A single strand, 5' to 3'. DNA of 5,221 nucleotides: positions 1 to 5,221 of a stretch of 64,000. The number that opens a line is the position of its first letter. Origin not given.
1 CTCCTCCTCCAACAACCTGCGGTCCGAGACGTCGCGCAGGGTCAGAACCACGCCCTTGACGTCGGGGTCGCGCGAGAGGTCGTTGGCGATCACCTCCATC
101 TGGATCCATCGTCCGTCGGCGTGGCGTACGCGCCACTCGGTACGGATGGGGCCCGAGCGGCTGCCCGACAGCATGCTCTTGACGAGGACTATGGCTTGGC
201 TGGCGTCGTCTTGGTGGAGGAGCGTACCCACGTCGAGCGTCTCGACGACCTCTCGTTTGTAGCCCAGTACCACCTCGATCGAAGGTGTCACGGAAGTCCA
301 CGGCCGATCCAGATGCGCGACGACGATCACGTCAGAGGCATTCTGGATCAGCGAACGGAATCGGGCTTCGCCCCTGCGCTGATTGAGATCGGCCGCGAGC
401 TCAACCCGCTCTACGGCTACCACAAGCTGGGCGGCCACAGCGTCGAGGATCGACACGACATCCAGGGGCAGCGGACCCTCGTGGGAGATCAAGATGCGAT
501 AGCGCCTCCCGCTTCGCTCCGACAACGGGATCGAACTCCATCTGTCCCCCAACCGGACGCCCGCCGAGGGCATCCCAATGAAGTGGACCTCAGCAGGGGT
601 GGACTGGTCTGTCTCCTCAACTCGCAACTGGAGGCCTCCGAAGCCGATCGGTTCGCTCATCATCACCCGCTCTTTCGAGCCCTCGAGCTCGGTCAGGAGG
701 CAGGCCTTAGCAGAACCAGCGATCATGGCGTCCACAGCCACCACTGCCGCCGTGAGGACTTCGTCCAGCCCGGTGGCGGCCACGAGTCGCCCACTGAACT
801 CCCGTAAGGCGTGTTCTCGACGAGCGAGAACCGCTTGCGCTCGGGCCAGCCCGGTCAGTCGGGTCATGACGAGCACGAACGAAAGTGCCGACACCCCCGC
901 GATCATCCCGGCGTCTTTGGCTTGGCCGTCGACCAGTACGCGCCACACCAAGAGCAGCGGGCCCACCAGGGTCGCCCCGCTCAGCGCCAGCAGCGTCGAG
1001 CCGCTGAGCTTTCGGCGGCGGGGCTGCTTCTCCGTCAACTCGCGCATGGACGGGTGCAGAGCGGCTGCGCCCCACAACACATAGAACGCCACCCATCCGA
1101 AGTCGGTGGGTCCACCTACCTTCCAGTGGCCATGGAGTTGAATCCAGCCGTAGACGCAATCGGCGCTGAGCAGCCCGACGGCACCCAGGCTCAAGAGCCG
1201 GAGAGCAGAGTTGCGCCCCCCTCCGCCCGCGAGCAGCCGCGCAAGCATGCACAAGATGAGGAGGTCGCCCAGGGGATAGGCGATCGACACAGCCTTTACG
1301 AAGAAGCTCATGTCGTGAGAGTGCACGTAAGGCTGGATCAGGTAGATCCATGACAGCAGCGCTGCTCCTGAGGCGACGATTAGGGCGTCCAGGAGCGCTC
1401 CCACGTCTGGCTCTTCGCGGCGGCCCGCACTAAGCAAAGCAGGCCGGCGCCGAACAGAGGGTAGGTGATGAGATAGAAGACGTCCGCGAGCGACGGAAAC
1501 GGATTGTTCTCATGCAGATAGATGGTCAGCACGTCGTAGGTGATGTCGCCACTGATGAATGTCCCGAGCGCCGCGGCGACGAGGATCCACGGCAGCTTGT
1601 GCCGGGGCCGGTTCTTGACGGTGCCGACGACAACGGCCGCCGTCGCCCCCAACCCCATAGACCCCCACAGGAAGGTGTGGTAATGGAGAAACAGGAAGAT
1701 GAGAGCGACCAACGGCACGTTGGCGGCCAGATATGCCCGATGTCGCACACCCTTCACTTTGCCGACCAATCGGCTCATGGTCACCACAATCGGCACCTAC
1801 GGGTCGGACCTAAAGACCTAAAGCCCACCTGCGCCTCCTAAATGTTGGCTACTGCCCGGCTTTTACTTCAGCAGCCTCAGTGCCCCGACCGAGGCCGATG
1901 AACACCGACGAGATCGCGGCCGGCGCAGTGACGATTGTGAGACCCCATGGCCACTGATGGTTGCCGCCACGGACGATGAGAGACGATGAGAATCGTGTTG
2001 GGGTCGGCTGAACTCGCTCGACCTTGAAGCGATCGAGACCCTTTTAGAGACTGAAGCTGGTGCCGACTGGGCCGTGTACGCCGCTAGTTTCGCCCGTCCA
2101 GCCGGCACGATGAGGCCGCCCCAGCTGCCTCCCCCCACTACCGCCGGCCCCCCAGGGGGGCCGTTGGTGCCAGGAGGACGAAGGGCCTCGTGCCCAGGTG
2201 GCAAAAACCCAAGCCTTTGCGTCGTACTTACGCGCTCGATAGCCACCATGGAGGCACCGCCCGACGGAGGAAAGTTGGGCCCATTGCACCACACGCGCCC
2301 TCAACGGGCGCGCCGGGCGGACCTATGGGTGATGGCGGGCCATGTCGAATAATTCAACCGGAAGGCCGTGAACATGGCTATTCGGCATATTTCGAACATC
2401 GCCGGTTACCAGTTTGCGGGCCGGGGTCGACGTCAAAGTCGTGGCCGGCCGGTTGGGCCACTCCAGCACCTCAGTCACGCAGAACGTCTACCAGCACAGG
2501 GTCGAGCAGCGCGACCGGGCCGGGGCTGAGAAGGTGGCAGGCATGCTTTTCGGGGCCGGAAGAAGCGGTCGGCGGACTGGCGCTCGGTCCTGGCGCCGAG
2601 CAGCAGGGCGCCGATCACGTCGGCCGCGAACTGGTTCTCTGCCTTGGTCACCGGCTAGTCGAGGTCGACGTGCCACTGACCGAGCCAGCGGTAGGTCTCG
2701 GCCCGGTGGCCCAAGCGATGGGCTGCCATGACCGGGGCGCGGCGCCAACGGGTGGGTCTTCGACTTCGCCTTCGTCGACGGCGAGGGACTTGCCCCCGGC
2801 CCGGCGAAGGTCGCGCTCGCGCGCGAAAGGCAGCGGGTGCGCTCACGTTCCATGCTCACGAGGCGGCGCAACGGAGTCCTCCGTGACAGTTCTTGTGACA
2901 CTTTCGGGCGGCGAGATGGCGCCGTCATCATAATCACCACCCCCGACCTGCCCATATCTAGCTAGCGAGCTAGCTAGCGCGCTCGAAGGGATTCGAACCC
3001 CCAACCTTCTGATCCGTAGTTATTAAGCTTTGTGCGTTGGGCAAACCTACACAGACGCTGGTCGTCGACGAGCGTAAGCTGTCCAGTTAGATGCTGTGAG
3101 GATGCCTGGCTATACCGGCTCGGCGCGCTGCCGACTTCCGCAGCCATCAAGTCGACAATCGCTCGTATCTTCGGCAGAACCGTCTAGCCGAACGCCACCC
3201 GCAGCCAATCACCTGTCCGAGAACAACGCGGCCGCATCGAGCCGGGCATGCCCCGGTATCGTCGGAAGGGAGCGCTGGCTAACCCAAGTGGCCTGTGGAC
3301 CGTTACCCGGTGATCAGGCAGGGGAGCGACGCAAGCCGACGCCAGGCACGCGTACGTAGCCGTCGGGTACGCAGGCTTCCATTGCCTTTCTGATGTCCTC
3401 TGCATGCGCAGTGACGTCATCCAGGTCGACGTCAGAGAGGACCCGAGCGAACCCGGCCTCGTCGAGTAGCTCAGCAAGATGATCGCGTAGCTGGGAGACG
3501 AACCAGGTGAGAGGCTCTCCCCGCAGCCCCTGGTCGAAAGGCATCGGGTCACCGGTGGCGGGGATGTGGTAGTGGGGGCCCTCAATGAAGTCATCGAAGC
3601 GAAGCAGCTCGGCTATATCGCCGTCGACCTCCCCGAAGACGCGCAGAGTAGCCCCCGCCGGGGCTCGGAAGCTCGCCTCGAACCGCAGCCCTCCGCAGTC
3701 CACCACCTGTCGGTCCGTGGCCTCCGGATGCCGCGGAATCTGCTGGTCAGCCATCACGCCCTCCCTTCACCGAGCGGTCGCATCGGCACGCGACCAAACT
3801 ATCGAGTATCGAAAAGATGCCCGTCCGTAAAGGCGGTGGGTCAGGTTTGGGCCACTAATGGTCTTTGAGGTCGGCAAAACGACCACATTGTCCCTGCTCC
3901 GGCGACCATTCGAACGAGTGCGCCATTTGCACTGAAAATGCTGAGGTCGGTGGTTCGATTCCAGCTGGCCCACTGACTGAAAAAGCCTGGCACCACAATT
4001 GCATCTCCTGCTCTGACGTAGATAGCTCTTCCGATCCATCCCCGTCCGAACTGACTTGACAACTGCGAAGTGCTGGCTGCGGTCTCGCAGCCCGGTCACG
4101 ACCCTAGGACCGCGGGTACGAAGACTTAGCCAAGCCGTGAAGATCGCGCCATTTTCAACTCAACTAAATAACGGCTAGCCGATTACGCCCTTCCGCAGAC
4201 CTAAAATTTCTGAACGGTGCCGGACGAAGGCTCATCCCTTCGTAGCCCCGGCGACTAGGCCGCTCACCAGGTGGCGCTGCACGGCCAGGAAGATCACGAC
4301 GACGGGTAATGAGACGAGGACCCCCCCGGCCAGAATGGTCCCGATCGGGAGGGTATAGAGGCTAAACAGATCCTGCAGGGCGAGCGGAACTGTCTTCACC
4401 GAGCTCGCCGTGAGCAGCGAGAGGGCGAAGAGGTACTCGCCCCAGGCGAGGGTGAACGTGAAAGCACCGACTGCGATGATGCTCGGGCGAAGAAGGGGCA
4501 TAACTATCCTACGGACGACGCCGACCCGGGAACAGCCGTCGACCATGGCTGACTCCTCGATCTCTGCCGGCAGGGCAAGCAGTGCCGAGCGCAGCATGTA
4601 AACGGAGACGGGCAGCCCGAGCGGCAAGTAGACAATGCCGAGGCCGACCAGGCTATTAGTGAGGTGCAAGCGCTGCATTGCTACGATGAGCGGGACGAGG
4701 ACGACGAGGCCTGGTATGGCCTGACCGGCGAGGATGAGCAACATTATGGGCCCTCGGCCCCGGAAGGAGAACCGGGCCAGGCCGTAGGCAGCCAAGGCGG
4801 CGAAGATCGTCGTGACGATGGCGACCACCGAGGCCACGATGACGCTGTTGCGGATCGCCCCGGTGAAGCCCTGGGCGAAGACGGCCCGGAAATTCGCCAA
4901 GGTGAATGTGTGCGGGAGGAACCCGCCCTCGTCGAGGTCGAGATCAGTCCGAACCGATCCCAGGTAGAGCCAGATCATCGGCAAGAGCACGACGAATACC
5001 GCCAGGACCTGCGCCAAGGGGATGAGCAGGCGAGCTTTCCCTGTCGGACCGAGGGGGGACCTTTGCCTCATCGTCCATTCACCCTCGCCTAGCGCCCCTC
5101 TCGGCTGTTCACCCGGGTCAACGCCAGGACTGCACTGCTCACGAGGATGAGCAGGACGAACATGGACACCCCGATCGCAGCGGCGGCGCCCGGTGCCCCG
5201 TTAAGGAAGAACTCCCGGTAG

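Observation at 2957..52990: Four direct copies of a tRNA-Arg(ACG) 3' half define a tandem array of islands with two alternating end types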

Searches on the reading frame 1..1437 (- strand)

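Call 11: search_protein_families(library=pfam, proteins=[window:1-1437:-], max_evalue=0.01)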
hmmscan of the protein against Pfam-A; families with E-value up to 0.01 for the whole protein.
window:1-1437:- (479 aa): 3 families
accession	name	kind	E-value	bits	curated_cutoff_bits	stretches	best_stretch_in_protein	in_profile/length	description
PF08447.18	PAS_3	-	8.1e-07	29.7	25.6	1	382-453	3-74/89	PAS fold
PF00989.32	PAS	-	1.2e-06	28.9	22.6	1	359-470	2-113/113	PAS fold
PF13426.13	PAS_9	-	0.003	18.3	27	1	385-472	18-103/103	PAS domain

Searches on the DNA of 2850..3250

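Call 45: search_rna_families(source=window, start=2850, end=3250, threshold=evalue, max_evalue=10, show_alignments=3)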
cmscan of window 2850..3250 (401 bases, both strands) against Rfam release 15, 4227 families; matches with E-value up to 10: 4.
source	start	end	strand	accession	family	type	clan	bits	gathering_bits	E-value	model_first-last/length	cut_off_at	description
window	2989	3097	+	RF01735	epsC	Cis-reg;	-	17.6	42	0.98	1-117/117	no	epsC RNA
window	2883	2973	-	RF00374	Gammaretro_CES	Cis-reg;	-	15.1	93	5.7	1-101/101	no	Gammaretrovirus core encapsidation signal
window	2988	3000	+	RF04351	Plastid-psbl-rps4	Cis-reg;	-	13.5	68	5.4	11-23/53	no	Plastid-psbl-rps4 3UTR RNA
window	3011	3030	-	RF03010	mcrA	Gene; sRNA;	-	11.6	57.6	1.8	1-51/51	no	mcrA RNA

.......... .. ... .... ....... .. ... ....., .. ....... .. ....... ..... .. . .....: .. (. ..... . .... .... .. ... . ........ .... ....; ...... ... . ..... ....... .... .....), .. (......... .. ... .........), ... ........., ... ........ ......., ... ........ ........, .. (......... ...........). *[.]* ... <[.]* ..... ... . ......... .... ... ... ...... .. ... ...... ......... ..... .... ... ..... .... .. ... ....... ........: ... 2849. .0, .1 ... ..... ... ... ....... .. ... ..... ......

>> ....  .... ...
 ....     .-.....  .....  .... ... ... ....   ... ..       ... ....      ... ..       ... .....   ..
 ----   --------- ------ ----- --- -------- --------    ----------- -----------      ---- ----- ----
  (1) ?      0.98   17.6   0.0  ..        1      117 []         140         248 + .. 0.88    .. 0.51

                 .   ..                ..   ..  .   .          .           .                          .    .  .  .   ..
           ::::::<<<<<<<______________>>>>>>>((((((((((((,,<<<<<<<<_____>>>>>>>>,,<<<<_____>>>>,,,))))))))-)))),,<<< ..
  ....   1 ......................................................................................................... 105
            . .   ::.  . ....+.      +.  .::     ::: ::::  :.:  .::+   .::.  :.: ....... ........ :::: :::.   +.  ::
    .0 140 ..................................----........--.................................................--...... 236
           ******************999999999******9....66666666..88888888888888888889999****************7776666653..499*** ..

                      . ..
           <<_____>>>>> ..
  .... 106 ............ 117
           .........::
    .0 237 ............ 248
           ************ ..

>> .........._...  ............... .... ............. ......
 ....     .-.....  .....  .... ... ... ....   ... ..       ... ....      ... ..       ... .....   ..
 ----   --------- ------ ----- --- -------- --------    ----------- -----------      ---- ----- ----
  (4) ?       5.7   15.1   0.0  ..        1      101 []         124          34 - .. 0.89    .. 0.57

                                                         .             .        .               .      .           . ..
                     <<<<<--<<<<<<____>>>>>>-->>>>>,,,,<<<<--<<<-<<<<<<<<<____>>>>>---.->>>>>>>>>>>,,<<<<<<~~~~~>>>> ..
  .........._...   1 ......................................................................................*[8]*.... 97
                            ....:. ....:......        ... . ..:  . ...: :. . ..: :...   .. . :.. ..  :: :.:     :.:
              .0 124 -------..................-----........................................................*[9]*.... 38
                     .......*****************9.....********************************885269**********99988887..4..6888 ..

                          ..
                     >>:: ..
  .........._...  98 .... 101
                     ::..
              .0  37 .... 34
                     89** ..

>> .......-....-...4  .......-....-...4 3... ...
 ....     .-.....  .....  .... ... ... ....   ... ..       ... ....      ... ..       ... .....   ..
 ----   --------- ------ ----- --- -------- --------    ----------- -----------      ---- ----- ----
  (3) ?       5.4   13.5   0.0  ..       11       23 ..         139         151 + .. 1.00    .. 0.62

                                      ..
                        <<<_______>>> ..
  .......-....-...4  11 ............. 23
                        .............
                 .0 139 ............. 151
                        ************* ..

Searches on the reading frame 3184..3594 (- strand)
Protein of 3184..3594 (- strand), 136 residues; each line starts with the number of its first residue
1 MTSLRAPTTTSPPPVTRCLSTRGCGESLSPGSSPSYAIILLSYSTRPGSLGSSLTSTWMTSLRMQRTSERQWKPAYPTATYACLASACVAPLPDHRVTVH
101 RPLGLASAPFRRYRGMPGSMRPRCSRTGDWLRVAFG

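Call 11: search_protein_families(library=pfam, proteins=[window:3184-3594:-], max_evalue=0.01)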
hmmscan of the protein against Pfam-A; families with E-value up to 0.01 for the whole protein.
window:3184-3594:- (136 aa): 0 families

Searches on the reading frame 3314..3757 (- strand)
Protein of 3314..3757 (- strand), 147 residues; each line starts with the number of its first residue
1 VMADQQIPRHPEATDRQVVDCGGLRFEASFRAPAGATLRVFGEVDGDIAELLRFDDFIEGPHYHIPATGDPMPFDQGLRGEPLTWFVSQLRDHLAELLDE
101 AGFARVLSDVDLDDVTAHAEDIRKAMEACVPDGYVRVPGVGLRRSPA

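Call 11: search_protein_families(library=pfam, proteins=[window:3314-3757:-], max_evalue=0.01)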
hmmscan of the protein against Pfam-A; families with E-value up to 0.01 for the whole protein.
window:3314-3757:- (147 aa): 1 family
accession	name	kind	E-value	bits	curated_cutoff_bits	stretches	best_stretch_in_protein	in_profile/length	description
PF24777.1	DUF7700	-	2.3e-18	66.5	25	1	19-125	2-114/115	Domain of unknown function (DUF7700)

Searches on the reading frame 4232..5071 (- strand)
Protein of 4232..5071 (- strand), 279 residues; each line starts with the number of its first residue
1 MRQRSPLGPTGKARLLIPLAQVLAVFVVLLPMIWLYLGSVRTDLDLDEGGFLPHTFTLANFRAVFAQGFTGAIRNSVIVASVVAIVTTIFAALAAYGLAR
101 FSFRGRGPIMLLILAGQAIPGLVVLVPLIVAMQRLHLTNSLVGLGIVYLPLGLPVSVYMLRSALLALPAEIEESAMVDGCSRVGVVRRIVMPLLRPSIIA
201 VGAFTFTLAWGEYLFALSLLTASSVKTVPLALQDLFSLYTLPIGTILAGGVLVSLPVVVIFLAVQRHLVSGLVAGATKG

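Call 11: search_protein_families(library=pfam, proteins=[window:4232-5071:-], max_evalue=0.01)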
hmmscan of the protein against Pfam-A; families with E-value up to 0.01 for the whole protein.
window:4232-5071:- (279 aa): 1 family
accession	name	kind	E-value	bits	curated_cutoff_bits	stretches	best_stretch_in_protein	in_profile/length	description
PF00528.27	BPD_transp_1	-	1.5e-14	54.6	26.4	1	89-270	3-180/184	Binding-protein-dependent transport system inner membrane component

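Call 16: find_encoding_contigs(protein=window:4232-5071:-, flank=10000, max_places=6)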
Protein window:4232-5071:- (279 aa): no gene with exactly this product is on record in the collection.
